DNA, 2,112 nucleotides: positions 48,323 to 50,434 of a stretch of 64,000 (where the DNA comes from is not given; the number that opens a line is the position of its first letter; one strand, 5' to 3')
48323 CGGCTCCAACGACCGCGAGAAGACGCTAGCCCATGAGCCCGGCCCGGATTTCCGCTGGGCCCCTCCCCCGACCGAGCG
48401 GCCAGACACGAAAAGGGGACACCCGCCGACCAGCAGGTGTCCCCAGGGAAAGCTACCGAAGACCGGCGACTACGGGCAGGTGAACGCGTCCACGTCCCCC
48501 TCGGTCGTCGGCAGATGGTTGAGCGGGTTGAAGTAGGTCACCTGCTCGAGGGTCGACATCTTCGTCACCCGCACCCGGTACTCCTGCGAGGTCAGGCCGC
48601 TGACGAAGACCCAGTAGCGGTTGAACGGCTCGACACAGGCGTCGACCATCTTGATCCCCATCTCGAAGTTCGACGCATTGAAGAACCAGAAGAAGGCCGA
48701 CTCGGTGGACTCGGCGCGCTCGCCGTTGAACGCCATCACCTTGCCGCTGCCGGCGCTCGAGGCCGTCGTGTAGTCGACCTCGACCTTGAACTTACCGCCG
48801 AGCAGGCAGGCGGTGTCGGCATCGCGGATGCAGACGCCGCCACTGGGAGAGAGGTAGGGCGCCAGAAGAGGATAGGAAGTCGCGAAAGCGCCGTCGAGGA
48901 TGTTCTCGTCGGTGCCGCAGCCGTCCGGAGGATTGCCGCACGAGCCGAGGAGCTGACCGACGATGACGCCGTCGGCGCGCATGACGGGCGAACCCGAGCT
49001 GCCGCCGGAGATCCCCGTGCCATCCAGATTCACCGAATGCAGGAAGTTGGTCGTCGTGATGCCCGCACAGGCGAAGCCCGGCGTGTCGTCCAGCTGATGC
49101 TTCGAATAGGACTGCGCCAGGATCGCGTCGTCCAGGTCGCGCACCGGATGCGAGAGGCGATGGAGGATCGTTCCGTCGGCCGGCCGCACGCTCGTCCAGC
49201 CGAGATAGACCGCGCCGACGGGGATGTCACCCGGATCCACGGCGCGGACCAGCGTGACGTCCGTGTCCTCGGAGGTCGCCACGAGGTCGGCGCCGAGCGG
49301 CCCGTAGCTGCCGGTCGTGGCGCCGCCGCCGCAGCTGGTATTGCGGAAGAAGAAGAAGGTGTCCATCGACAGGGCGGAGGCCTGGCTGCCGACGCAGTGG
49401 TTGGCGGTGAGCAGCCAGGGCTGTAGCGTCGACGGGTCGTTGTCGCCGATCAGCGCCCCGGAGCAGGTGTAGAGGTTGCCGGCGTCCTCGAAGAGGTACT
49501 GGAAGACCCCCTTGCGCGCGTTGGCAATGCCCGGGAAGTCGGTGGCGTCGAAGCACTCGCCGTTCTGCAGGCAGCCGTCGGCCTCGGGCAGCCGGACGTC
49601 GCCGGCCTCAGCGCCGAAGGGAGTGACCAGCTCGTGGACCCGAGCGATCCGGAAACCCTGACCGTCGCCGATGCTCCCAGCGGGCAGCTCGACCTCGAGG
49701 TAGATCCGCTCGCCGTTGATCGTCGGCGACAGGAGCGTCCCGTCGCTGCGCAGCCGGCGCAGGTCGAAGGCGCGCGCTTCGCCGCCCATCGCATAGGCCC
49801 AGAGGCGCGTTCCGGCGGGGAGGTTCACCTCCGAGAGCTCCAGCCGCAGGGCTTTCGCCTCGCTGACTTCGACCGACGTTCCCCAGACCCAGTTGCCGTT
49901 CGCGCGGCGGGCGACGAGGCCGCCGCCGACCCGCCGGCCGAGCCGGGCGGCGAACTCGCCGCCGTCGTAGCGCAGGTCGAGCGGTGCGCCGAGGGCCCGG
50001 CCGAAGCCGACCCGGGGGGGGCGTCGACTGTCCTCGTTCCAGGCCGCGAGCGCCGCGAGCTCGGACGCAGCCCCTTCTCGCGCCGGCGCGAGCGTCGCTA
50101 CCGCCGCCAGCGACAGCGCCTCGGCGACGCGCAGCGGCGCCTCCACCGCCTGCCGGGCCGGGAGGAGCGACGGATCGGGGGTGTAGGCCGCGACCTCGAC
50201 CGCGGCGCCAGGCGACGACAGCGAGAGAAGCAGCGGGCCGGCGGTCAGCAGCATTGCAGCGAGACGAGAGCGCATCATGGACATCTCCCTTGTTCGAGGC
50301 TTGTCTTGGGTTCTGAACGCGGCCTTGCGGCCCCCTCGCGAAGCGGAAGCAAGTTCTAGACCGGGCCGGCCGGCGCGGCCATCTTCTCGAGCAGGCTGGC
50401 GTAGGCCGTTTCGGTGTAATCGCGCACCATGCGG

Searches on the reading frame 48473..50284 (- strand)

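Call 6: search_protein_families(library=pfam, proteins=[window:48473-50284:-], max_evalue=1)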
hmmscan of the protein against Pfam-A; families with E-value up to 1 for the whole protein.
window:48473-50284:- (604 aa): 3 families
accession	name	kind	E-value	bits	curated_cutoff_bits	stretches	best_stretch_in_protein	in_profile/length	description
PF13365.12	Trypsin_2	-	3.6e-07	31.4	27.6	1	274-443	1-143/144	Trypsin-like peptidase domain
PF00089.32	Trypsin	-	0.0022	18.3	20.6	1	264-447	17-197/220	Trypsin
PF10459.15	Peptidase_S46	-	0.26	10.3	22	1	424-444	629-649/698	Peptidase S46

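Call 7: search_protein_families(library=ncbifam, proteins=[window:48473-50284:-], max_evalue=1)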
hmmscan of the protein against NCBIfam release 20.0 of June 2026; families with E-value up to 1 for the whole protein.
window:48473-50284:- (604 aa): 0 families
